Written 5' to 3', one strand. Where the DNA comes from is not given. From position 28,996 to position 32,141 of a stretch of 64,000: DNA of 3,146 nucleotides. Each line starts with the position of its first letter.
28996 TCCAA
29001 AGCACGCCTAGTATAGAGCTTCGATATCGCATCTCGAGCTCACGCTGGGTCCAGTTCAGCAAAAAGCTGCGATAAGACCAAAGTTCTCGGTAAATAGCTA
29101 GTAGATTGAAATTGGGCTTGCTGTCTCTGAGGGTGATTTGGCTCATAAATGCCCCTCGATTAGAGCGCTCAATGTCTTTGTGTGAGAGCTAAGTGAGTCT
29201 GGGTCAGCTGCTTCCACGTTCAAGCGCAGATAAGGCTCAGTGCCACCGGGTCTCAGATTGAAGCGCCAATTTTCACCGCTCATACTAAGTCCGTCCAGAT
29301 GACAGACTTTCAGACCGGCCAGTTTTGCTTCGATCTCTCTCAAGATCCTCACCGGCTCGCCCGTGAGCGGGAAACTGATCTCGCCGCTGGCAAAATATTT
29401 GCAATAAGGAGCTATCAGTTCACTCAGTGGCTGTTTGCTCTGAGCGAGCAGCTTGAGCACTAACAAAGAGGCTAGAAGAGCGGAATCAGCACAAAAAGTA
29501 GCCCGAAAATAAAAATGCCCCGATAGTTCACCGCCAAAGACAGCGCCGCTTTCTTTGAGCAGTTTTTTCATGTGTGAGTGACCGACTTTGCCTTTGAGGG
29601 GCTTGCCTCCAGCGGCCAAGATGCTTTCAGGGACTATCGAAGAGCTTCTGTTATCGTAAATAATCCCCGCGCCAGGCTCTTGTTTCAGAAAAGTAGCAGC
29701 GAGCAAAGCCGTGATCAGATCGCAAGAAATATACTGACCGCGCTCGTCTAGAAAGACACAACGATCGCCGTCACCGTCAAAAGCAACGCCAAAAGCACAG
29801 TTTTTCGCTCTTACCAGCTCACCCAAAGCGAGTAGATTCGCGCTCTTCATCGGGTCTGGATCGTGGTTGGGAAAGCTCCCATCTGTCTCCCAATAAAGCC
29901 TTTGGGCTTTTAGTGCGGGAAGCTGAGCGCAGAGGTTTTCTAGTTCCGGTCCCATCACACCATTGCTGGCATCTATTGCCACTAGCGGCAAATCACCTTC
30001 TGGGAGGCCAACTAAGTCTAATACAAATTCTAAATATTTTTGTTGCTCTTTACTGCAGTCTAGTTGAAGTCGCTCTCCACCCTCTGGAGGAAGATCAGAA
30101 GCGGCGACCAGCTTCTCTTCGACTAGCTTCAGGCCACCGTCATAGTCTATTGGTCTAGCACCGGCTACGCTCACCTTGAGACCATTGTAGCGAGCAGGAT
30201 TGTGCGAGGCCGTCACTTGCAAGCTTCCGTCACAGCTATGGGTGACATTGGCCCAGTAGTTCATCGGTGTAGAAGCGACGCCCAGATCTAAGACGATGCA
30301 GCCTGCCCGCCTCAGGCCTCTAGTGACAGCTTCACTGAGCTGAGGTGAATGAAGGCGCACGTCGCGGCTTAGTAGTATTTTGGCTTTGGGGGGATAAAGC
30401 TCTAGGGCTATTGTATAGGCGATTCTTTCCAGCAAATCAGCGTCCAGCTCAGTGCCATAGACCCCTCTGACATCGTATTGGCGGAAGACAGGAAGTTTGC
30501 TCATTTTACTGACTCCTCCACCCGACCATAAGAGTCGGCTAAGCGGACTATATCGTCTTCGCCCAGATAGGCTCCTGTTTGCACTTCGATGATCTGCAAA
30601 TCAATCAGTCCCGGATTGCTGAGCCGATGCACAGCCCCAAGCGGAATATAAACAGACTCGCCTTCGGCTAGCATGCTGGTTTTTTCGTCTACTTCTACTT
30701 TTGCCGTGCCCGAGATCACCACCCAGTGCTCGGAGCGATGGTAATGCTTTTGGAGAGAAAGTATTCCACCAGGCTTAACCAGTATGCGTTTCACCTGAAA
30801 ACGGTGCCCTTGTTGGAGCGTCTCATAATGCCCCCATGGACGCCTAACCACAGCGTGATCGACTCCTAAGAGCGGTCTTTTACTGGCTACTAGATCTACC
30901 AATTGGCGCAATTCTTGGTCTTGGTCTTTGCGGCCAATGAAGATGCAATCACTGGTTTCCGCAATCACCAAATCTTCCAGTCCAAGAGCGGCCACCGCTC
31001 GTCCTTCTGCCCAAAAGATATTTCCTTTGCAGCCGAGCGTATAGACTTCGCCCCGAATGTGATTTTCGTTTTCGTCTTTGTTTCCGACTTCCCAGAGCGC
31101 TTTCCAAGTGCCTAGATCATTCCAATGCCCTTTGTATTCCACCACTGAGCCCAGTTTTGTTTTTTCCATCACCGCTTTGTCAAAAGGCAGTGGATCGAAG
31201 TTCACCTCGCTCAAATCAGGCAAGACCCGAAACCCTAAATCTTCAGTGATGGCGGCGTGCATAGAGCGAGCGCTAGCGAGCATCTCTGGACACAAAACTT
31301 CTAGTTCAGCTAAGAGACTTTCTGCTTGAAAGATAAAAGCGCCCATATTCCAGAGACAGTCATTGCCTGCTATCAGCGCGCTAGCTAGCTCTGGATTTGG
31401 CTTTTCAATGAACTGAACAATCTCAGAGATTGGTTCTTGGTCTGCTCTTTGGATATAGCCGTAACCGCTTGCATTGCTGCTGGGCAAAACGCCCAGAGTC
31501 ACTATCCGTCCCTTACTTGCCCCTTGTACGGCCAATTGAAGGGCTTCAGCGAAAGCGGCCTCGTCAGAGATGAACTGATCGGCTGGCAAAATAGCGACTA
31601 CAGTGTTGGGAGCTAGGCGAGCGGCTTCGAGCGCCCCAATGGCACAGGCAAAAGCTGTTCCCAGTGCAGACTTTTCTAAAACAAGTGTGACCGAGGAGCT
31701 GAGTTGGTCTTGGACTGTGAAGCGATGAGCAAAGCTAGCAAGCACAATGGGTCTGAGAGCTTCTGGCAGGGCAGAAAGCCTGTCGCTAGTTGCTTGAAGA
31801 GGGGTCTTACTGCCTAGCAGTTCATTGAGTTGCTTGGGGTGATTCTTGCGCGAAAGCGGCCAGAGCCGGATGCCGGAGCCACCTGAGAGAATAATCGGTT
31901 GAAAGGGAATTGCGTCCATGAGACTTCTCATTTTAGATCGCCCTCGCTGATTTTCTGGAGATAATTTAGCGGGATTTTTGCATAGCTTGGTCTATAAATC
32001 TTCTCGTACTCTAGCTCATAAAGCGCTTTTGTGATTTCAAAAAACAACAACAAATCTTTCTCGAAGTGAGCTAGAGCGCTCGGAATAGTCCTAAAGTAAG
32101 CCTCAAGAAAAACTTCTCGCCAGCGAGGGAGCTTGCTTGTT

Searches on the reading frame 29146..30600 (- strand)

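Call 67: search_protein_families(library=pfam, proteins=[window:29146-30600:-], max_evalue=0.00001)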
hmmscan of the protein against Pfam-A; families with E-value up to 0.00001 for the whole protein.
window:29146-30600:- (485 aa): 3 families
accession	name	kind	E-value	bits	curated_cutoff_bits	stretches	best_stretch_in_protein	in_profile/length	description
PF02878.22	PGM_PMM_I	-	1.2e-26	93.5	22.5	1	38-152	3-120/138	Phosphoglucomutase/phosphomannomutase, alpha/beta/alpha domain I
PF02880.22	PGM_PMM_III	-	7.1e-21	74.9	20.7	1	294-397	3-110/115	Phosphoglucomutase/phosphomannomutase, alpha/beta/alpha domain III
PF02879.22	PGM_PMM_II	-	7.3e-17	62.2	29.3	1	188-288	2-103/103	Phosphoglucomutase/phosphomannomutase, alpha/beta/alpha domain II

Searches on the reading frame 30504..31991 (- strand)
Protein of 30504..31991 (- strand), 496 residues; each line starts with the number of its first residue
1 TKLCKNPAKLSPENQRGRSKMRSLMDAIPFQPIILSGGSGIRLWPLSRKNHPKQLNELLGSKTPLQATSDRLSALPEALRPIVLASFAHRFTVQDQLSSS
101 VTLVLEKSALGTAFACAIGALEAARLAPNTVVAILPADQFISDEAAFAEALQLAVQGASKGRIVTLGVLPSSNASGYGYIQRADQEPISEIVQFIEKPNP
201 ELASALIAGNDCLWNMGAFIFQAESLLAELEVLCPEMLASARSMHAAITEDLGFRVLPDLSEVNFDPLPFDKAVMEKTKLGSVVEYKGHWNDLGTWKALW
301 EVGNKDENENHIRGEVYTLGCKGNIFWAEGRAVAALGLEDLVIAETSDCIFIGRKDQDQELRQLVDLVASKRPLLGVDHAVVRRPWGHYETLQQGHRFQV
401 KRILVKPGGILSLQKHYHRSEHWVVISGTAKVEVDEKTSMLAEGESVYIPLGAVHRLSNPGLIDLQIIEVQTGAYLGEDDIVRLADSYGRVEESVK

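Call 67: search_protein_families(library=pfam, proteins=[window:30504-31991:-], max_evalue=0.00001)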
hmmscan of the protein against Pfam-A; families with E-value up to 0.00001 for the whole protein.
window:30504-31991:- (496 aa): 4 families
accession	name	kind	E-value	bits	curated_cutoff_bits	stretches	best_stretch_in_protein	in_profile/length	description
PF01050.24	MannoseP_isomer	-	1.2e-48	164.5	23.6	1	379-486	9-116/116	Mannose-6-phosphate isomerase C-terminal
PF00483.29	NTP_transferase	-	5e-36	125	21.2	1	32-308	2-244/245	Nucleotidyl transferase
PF07883.17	Cupin_2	-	7.8e-11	42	27.2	1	404-468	4-67/70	Cupin domain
PF22640.1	ManC_GMP_beta-helix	-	2.3e-09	37.5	27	1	315-366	2-53/55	MannoseP isomerase/GMP-like beta-helix domain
